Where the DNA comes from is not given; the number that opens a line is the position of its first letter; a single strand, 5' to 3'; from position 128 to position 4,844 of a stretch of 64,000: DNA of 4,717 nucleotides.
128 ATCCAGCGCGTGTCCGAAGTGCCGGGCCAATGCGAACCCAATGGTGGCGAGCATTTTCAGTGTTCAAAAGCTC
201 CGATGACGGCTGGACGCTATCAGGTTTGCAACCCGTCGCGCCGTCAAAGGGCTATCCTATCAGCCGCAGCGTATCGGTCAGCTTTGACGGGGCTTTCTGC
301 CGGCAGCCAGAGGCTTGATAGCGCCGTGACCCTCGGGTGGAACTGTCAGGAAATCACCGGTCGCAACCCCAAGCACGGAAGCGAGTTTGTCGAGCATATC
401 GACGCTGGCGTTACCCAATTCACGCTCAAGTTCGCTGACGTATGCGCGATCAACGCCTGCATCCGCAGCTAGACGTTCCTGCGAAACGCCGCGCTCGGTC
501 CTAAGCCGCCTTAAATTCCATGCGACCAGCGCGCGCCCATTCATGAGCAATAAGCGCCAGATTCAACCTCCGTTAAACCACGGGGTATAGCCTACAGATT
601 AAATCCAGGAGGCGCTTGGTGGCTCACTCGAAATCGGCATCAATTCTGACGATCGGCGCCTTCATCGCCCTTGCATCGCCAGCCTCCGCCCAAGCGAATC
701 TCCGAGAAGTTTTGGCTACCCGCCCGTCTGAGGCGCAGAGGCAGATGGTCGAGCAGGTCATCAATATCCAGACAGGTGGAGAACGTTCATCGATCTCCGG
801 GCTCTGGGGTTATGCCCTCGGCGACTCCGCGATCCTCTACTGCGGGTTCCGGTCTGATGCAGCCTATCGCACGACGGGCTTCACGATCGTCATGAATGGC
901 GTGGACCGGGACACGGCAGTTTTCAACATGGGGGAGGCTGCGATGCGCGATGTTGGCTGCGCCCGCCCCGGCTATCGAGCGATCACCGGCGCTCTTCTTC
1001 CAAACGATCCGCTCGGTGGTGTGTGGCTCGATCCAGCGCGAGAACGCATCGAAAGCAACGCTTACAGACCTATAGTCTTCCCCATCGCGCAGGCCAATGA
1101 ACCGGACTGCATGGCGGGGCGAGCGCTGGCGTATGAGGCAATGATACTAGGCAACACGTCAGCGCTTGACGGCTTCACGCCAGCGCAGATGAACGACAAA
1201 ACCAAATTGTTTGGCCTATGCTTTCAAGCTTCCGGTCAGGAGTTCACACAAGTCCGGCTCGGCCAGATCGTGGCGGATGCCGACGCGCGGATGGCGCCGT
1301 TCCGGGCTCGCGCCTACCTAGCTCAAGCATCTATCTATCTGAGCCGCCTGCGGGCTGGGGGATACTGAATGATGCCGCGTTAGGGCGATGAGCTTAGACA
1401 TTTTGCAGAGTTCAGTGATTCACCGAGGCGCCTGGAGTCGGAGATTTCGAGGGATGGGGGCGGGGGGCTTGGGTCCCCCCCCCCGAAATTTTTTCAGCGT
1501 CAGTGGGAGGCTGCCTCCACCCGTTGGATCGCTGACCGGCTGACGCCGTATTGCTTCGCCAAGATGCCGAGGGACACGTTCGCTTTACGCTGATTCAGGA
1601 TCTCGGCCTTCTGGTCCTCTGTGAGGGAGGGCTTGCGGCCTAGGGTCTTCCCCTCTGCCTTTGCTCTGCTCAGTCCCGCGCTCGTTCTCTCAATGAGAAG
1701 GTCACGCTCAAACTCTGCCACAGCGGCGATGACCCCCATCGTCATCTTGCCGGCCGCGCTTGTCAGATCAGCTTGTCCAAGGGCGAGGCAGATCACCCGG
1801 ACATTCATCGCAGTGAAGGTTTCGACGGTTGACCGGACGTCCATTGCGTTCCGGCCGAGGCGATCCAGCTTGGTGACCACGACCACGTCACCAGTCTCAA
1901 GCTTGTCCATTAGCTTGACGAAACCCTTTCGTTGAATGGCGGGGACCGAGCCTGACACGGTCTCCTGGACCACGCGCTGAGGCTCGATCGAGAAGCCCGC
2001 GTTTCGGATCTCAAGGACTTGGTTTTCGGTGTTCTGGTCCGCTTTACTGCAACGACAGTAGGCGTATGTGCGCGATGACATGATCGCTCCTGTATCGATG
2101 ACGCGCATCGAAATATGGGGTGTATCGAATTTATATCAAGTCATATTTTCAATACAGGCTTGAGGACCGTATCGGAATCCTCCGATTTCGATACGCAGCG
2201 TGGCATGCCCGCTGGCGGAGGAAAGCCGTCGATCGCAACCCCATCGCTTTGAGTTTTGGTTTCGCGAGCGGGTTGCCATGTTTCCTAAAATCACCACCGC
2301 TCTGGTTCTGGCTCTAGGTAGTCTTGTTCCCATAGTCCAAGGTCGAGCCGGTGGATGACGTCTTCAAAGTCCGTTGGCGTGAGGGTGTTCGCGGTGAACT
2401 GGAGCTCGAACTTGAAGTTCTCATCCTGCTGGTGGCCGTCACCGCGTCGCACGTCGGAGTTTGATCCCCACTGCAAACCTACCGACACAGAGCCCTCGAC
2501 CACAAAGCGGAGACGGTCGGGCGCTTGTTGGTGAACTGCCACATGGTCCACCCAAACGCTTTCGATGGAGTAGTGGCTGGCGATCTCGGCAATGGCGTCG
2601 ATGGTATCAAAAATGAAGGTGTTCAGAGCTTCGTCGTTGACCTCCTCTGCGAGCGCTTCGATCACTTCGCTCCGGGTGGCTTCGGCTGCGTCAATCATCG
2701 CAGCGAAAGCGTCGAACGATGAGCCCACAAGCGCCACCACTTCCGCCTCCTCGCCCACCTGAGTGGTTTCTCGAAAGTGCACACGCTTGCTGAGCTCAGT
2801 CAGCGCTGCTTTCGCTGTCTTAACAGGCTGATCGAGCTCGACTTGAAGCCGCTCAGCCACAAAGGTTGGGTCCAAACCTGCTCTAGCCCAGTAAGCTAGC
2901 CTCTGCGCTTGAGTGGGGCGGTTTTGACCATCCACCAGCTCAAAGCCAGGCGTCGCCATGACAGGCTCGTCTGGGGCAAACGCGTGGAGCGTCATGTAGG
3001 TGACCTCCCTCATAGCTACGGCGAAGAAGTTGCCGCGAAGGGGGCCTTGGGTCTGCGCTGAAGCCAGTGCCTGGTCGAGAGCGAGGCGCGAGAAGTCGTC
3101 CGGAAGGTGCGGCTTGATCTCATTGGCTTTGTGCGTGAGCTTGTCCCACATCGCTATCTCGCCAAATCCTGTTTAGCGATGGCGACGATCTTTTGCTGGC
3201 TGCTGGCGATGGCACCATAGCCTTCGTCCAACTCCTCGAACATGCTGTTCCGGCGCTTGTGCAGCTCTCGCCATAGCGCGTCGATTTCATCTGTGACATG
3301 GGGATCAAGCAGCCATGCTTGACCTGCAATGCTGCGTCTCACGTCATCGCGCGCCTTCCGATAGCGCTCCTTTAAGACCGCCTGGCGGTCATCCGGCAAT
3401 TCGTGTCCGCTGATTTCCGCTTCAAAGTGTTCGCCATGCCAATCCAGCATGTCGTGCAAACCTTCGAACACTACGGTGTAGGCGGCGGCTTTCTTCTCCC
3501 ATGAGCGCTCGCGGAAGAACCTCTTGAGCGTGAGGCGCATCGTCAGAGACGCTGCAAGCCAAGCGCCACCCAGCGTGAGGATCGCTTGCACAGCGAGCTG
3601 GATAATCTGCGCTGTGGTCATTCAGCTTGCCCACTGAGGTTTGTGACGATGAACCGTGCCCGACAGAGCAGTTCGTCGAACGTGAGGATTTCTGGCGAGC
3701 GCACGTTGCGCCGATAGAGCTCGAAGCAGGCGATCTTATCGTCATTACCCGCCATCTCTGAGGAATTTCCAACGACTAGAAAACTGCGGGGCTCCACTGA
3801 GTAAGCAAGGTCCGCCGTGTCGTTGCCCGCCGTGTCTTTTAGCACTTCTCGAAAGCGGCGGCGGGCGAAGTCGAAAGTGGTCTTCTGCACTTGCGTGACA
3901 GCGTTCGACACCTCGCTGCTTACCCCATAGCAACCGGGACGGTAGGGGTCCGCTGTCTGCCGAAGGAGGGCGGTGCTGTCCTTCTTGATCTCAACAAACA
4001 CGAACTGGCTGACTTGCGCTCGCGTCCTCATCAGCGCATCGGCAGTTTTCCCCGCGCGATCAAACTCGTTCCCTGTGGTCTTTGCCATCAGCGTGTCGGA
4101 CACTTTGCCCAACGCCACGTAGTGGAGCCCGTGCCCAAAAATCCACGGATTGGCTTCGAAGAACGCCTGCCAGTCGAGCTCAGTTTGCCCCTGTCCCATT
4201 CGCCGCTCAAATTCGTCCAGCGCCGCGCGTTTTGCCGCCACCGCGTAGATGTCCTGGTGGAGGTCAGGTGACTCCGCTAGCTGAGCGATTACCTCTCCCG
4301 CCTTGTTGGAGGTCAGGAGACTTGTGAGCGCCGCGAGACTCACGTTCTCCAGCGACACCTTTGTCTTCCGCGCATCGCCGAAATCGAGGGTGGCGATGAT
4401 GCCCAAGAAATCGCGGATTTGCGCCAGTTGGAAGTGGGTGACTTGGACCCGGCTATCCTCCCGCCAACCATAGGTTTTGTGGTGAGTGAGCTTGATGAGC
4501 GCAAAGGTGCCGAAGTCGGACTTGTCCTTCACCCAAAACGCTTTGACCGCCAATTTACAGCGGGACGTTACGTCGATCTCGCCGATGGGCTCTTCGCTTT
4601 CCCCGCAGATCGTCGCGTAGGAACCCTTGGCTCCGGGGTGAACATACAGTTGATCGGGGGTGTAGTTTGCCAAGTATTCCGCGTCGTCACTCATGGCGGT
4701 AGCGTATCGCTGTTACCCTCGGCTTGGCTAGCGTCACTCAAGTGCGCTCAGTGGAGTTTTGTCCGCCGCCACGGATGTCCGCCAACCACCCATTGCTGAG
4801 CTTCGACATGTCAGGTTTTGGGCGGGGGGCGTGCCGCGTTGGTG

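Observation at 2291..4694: Shedu-like nuclease translationally coupled to a membrane protein and a 286-aa orphan: candidate three-gene defence operon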

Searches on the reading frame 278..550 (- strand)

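Call 3: search_protein_families(library=pfam, proteins=[window:278-550:-], max_evalue=0.1)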
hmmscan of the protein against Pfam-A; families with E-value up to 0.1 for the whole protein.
window:278-550:- (90 aa): 6 families
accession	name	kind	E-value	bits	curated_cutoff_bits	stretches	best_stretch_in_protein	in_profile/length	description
PF01381.28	HTH_3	-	3e-14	53.2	23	1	13-65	1-53/55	Helix-turn-helix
PF13560.12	HTH_31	-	5e-11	43.2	27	1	11-63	4-57/64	Helix-turn-helix domain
PF13443.12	HTH_26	-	2.3e-08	34.6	22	1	12-73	1-63/63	Cro/C1-type HTH DNA-binding domain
PF12844.13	HTH_19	-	4.2e-05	23.8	30.2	1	12-69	3-60/64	Helix-turn-helix domain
PF13413.12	HTH_25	-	0.0089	16.3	24.6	1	13-44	2-33/62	Helix-turn-helix domain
PF13744.12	HTH_37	-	0.019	15.2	27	1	9-61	19-72/80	Helix-turn-helix domain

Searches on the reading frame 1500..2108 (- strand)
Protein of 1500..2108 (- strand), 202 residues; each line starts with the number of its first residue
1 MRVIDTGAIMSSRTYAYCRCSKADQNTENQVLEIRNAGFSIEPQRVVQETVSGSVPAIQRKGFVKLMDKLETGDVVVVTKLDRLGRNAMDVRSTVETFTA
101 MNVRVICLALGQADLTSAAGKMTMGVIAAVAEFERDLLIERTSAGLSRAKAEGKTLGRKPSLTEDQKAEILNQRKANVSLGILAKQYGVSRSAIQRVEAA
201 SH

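Call 3: search_protein_families(library=pfam, proteins=[window:1500-2108:-], max_evalue=0.1)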
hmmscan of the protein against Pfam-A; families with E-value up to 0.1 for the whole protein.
window:1500-2108:- (202 aa): 7 families
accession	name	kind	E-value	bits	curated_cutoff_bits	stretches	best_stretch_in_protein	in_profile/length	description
PF00239.26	Resolvase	-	4.3e-35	121.4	23.3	1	15-154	2-144/145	Resolvase, N terminal domain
PF02796.21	HTH_7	-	0.0002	21.8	23.8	1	157-200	1-44/45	Helix-turn-helix domain of resolvase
PF08279.18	HTH_11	-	0.00096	19.4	25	1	166-196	4-34/55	HTH domain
PF13565.12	HTH_32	-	0.035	15.1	33.7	0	145-197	13-72/73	Homeodomain-like domain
PF22237.3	SO2946-like_C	-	0.04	14.4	27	1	21-118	59-153/163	SO2946-like, C-terminal domain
PF13384.12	HTH_23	-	0.076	13.3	24.6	0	162-196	2-36/50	Homeodomain-like domain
PF13560.12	HTH_31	-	0.089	13.6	27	0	175-201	12-38/64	Helix-turn-helix domain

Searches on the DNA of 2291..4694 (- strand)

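Call 9: search_dna_similar(query=window:2291-4694:-, collection=plasmids, mode=distant, max_rows=15)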
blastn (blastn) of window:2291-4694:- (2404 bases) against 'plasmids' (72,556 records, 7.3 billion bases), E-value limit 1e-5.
Records with a match: 3; places in all: 3; records where one place covers at least 80% of the query: 0.
Best place of each record, by identity: 60-80% 3.
By first word of the organism name: Rhizobium 1; Agrobacterium 1; Methylocapsa 1.
By predicted mobility (MOB-suite, as given by PLSDB): conjugative 2; non-mobilizable 1.
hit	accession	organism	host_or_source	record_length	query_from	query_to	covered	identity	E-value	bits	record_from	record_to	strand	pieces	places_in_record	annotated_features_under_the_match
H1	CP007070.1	Rhizobium leguminosarum bv. trifolii CB782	plant root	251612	76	1061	41%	69.4%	3e-106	394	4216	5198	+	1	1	hypothetical protein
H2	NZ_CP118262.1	Agrobacterium vitis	Grape,cell culture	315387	76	1061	41%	69.4%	3e-106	394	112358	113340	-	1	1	Shedu immune nuclease family protein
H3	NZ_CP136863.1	Methylocapsa polymorpha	Shagnum peat sample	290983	664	831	7%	70.2%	6e-8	68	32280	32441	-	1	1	Shedu immune nuclease family protein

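Call 11: get_annotated_region(hit=H2, flank=5000)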
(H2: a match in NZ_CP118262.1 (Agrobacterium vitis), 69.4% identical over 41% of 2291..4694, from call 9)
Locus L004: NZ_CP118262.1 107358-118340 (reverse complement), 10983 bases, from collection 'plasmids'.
description: Agrobacterium vitis strain T60/94 plasmid unnamed, complete sequence
organism: Agrobacterium vitis (NCBI taxid 373)
taxonomy: Bacteria; Pseudomonadota; Alphaproteobacteria; Hyphomicrobiales; Rhizobiaceae; Agrobacterium; Agrobacterium vitis
host: -; source: Grape,cell culture; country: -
typing (MOB-suite, as given by PLSDB): conjugative; replicon rep_cluster_592; relaxase MOBQ; mating-pair formation MPF_T
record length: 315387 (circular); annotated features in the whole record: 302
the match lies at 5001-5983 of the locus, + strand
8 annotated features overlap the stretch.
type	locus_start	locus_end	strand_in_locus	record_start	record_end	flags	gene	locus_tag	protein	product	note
CDS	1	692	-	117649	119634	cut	-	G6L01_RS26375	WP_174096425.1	AAA family ATPase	-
CDS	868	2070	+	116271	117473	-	-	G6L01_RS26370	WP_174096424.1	AAA family ATPase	-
CDS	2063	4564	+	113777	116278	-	-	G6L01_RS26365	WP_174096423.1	S8 family peptidase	-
CDS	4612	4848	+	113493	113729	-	-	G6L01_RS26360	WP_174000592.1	hypothetical protein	-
CDS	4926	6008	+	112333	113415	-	-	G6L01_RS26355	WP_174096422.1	Shedu immune nuclease family protein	-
CDS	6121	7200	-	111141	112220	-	-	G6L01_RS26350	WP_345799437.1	hypothetical protein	-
CDS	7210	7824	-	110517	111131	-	-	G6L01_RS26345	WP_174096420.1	hypothetical protein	-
CDS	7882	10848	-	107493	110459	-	-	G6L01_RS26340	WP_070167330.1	Tn3 family transposase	-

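Call 12: get_annotated_region(hit=H3, flank=5000)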
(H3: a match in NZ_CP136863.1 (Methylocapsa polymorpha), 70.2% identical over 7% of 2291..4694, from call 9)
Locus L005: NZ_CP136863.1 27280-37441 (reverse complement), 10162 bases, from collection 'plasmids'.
description: Methylocapsa polymorpha strain RX1 plasmid pRX1, complete sequence
organism: Methylocapsa polymorpha (NCBI taxid 3080828)
taxonomy: Bacteria; Pseudomonadota; Alphaproteobacteria; Hyphomicrobiales; Beijerinckiaceae; Methylocapsa; Methylocapsa polymorpha
host: -; source: Shagnum peat sample; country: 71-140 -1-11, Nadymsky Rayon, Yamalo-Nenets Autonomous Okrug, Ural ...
typing (MOB-suite, as given by PLSDB): non-mobilizable
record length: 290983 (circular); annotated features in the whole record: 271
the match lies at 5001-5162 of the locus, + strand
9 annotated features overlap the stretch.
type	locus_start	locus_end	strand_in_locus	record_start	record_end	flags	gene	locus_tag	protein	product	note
CDS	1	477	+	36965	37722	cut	-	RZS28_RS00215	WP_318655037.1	IS5 family transposase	-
CDS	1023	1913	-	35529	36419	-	-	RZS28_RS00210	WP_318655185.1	helix-turn-helix domain-containing protein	-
CDS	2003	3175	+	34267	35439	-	-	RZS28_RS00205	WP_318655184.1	helix-turn-helix domain-containing protein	-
CDS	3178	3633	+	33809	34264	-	-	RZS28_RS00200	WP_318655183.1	hypothetical protein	-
CDS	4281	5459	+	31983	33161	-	-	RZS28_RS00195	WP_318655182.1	Shedu immune nuclease family protein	-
CDS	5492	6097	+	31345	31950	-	-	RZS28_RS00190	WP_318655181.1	hypothetical protein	-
CDS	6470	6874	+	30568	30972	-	-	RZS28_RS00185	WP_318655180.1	HU family DNA-binding protein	GO:0030261 - chromosome condensation [Evidence IEA]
CDS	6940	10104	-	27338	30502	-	mobF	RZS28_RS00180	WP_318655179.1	MobF family relaxase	-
CDS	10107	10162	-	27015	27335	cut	-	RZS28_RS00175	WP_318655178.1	hypothetical protein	-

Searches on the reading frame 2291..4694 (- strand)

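Call 56: search_protein_families(library=pfam, proteins=[L005:5492-6097:+], max_evalue=0.05)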
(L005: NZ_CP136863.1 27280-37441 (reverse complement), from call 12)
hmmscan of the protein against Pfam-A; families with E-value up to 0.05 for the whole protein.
L005:5492-6097:+ (201 aa): 1 family
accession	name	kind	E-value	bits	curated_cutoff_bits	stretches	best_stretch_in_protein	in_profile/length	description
PF25258.1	DUF7859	-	0.042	14.2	27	0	56-101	3-46/49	Family of unknown function (DUF7859)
